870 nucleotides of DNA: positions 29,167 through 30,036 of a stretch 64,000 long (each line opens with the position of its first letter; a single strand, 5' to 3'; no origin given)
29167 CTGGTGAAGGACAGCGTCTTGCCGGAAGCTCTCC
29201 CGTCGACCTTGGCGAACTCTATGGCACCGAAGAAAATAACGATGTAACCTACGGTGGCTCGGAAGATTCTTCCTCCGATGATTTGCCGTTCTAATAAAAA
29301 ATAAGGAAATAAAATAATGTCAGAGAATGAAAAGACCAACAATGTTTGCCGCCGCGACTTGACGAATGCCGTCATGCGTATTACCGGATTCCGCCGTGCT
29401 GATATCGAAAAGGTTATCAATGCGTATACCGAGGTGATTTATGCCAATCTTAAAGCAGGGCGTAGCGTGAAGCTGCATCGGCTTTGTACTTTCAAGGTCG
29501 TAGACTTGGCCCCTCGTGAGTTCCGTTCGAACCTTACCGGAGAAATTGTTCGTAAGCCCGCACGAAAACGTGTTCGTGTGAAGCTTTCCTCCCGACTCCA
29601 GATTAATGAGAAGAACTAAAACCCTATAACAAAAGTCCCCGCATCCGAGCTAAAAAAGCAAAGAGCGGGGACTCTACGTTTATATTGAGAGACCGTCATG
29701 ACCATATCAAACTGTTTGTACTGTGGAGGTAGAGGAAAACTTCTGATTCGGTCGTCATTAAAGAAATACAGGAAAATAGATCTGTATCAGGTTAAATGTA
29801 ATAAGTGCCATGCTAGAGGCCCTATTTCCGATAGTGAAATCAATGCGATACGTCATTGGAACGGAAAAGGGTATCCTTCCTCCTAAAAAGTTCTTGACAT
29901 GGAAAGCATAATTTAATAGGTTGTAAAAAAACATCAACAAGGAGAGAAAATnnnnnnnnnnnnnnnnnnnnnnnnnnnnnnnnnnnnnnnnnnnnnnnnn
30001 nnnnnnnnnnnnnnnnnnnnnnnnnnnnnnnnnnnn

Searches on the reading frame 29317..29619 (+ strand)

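Call 34: search_protein_families(library=phrogs, proteins=[window:29317-29619:+], max_evalue=0.01)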
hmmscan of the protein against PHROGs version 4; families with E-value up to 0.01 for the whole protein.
window:29317-29619:+ (100 aa): 3 families
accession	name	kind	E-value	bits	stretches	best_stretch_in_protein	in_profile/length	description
phrog_379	-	DNA, RNA and nucleotide metabolism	2.5e-21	76.7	1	5-95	25-115/138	DNA binding protein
phrog_38608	-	unknown function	7e-05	23.6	1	14-89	6-81/248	-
phrog_17148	-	unknown function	0.0089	17.3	0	29-61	27-59/77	-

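Call 38: search_protein_families(library=pfam, proteins=[window:29317-29619:+], max_evalue=0.1)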
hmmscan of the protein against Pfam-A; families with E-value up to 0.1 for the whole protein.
window:29317-29619:+ (100 aa): 4 families
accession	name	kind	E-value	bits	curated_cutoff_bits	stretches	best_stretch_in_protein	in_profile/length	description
PF00216.26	Bac_DNA_binding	-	3.8e-17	62.7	22.4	1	12-95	3-86/90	Bacterial DNA-binding protein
PF18291.6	HU-HIG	-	2.7e-06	27.9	26.2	1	7-61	29-83/125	HU domain fused to wHTH, Ig, or Glycine-rich motif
PF14908.11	HU-CCDC81_euk_1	-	0.0014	19.1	26.1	1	27-61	21-55/89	CCDC81 eukaryotic HU domain 1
PF14848.11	HU-DNA_bdg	-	0.051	14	30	1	19-52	39-72/124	DNA-binding domain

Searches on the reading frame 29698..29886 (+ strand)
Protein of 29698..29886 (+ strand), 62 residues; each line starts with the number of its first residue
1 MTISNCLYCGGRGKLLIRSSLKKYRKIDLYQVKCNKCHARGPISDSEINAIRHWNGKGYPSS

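Call 90: search_protein_families(library=phrogs, proteins=[window:29698-29886:+], max_evalue=0.01)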
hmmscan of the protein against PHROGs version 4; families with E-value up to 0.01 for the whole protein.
window:29698-29886:+ (62 aa): 2 families
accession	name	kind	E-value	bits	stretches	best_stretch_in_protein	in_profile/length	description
phrog_599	-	moron, auxiliary metabolic gene and host takeover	4.2e-06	28.1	1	3-55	74-124/262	Lar-like restriction alleviation protein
phrog_10675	-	unknown function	0.0053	18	1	4-40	6-40/98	-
